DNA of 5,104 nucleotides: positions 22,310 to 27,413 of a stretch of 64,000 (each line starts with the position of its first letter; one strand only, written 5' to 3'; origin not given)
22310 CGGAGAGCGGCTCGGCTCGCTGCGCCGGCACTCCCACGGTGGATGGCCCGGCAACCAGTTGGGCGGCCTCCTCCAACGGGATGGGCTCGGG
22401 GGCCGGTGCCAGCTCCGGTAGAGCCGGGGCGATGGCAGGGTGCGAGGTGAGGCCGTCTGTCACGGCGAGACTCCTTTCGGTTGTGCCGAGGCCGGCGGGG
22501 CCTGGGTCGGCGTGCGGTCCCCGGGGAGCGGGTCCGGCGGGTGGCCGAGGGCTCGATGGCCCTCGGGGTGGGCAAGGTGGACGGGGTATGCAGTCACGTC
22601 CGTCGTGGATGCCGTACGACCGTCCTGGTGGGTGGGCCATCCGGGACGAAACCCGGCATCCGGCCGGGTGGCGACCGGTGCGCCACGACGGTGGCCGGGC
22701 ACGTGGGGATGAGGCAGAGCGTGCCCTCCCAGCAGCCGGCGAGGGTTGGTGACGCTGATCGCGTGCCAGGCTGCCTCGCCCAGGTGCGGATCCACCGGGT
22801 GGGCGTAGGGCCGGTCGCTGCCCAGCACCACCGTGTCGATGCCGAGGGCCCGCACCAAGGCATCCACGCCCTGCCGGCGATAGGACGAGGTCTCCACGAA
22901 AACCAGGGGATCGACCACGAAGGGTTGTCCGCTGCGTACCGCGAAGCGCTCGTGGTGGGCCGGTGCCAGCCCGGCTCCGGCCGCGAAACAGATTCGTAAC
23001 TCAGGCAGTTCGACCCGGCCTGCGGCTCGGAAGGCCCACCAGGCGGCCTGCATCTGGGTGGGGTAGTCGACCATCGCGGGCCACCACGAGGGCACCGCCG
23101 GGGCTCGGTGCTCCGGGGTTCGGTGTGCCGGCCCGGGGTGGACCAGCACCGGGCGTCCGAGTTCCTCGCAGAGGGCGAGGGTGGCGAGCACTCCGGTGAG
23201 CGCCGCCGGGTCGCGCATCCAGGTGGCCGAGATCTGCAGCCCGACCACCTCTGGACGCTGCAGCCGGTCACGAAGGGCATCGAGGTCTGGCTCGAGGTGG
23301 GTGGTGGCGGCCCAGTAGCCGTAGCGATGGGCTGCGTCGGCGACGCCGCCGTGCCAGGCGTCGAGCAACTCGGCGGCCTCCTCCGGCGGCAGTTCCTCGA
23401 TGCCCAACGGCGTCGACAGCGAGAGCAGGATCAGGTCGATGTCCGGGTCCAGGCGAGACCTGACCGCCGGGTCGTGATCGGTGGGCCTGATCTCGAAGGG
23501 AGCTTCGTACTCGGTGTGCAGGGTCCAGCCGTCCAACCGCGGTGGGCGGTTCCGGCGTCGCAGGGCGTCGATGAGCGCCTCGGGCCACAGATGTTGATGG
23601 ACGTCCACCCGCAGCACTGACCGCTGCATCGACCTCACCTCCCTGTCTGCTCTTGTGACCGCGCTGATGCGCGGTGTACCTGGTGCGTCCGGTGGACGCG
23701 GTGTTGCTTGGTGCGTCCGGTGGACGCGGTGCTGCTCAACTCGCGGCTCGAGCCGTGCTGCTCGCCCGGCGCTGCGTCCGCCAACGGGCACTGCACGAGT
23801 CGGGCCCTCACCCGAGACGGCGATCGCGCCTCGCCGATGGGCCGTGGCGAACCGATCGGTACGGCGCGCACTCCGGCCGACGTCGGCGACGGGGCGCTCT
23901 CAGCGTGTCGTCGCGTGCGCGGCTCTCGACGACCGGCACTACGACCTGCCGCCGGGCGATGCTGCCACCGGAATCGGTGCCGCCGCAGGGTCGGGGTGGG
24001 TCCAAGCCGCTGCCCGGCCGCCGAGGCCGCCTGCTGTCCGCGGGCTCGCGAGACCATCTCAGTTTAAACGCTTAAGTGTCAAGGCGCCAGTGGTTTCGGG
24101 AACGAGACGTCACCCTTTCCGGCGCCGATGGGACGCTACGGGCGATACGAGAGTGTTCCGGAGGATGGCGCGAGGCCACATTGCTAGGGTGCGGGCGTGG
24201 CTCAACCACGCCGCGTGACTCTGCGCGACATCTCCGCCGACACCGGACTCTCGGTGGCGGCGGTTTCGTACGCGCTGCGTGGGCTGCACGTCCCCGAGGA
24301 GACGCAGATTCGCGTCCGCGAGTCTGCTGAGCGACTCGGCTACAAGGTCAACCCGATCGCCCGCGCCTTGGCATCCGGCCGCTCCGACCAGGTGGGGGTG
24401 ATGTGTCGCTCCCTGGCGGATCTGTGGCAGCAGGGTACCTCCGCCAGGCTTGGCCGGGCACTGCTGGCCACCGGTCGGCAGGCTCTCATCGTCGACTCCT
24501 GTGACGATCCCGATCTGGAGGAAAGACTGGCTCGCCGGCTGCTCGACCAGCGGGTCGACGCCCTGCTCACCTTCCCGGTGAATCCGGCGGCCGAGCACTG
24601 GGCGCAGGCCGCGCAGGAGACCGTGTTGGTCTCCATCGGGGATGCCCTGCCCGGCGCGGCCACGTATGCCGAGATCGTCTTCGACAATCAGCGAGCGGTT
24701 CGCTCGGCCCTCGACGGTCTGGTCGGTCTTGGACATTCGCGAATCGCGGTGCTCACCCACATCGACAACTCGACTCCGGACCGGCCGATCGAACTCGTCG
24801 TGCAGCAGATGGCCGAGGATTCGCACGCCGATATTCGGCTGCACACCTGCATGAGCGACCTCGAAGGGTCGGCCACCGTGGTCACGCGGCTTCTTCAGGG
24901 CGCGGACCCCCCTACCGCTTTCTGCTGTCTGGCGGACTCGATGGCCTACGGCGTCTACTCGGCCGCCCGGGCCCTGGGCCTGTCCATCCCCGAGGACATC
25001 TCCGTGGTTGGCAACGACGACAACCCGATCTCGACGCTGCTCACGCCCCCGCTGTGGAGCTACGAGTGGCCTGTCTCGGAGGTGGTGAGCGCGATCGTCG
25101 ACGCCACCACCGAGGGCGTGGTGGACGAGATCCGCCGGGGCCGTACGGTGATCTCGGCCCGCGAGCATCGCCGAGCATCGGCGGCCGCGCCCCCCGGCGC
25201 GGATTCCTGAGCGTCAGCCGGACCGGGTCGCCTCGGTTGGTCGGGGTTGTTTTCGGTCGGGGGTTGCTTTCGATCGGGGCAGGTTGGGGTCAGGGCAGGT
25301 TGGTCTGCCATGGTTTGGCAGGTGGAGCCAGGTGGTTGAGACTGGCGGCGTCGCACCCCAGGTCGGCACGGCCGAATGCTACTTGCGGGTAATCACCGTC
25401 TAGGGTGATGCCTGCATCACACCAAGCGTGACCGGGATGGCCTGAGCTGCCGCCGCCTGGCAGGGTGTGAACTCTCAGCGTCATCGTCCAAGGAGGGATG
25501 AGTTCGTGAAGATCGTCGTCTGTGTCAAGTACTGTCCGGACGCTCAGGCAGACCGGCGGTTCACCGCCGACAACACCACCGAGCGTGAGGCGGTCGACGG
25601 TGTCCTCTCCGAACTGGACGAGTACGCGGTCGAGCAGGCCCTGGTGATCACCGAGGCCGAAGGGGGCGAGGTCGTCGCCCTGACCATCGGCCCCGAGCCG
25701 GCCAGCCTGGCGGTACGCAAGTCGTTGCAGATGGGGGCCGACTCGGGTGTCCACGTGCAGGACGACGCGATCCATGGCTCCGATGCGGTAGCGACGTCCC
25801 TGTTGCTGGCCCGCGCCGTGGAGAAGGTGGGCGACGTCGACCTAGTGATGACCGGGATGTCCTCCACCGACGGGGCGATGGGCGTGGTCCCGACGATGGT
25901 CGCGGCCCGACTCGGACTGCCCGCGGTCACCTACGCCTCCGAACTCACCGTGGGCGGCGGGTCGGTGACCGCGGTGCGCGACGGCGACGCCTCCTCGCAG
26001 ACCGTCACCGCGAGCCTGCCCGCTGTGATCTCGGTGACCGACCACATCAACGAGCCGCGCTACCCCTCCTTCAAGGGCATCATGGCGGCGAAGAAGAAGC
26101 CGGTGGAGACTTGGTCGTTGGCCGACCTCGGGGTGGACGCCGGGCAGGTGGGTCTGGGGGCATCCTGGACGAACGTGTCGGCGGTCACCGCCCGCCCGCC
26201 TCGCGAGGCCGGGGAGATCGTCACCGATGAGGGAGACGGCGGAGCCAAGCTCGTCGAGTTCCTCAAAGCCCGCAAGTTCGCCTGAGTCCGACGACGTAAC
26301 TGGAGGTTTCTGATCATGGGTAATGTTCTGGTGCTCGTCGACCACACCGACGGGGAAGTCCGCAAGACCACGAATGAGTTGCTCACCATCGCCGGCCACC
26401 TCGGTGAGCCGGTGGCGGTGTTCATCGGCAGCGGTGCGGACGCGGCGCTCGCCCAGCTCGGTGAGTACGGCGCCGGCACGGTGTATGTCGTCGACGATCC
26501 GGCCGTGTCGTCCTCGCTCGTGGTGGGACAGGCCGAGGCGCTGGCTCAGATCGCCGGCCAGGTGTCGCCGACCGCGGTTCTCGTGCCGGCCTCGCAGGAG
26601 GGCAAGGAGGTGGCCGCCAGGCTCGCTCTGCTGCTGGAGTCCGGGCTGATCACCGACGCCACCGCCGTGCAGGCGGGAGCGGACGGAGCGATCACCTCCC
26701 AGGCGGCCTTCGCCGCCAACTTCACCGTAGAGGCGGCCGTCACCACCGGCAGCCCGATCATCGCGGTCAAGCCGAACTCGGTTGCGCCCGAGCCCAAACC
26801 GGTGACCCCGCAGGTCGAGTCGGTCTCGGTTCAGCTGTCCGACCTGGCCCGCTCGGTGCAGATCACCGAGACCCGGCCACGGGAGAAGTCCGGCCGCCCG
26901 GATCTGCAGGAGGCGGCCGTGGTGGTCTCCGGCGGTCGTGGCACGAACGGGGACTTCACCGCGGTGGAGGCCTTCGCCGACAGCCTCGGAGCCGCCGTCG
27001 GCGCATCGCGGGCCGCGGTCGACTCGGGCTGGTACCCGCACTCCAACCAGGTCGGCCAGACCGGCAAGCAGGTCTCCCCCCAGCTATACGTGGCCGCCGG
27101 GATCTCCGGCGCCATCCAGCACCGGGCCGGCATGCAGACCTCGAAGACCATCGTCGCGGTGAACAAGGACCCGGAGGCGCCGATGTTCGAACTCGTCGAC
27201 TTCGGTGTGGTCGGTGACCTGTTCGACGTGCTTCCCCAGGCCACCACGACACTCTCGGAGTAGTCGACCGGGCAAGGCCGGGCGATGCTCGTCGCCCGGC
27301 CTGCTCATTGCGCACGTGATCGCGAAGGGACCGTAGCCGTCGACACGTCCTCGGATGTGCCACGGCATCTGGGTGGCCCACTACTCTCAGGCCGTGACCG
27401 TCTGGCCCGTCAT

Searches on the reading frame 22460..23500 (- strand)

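Call 82: search_protein_families(library=pfam, proteins=[window:22460-23500:-], max_evalue=0.00001)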
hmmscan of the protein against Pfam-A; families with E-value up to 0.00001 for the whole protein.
window:22460-23500:- (346 aa): 1 family
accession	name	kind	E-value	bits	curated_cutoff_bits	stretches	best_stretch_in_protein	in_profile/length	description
PF04909.20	Amidohydro_2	-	2.7e-10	40.9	26.4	1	53-258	73-288/289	Amidohydrolase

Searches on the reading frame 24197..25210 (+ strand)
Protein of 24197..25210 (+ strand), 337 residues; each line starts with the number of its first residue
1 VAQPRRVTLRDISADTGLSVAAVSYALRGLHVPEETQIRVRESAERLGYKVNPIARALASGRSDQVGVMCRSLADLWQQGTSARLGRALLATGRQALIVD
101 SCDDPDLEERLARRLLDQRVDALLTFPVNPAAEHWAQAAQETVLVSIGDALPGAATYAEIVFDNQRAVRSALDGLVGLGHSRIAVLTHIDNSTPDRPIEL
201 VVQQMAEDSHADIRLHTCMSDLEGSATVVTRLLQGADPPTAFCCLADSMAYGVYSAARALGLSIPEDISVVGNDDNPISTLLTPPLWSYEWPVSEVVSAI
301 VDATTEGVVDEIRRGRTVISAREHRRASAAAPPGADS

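Call 82: search_protein_families(library=pfam, proteins=[window:24197-25210:+], max_evalue=0.00001)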
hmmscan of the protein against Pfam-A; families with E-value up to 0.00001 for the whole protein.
window:24197-25210:+ (337 aa): 3 families
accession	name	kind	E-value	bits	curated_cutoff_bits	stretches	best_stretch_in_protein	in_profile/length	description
PF13377.12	Peripla_BP_3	-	1.8e-23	83.9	26.5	1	174-328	3-166/167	Periplasmic binding protein-like domain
PF00532.27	Peripla_BP_1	-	1.8e-10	41.2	22.2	1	64-271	2-221/281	Periplasmic binding proteins and sugar binding domain of LacI family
PF13407.12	Peripla_BP_4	-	1.2e-09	38.6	35.1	1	67-277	2-220/258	Periplasmic binding protein domain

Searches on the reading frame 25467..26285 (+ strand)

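Call 82: search_protein_families(library=pfam, proteins=[window:25467-26285:+], max_evalue=0.00001)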
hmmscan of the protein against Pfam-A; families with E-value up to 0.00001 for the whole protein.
window:25467-26285:+ (272 aa): 1 family
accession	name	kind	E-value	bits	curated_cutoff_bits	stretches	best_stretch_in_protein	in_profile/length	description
PF01012.27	ETF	-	1.1e-40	139.8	26.7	1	39-220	5-180/181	Electron transfer flavoprotein domain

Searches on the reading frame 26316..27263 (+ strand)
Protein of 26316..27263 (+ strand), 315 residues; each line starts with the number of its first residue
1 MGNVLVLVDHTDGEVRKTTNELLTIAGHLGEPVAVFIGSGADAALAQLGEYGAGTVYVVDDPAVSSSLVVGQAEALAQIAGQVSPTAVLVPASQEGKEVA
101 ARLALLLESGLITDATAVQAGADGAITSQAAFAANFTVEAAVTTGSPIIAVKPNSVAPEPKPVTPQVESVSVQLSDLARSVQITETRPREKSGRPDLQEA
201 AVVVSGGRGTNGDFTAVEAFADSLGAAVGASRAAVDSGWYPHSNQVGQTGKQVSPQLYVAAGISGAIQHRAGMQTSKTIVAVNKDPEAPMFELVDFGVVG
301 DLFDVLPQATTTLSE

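Call 82: search_protein_families(library=pfam, proteins=[window:26316-27263:+], max_evalue=0.00001)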
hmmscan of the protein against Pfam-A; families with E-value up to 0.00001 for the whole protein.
window:26316-27263:+ (315 aa): 2 families
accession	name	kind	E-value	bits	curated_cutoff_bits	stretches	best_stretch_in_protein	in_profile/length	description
PF00766.25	ETF_alpha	-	4.1e-32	110.4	27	1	196-274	1-81/81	Electron transfer flavoprotein FAD-binding domain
PF01012.27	ETF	-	1.7e-26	93.6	26.7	1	4-172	1-178/181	Electron transfer flavoprotein domain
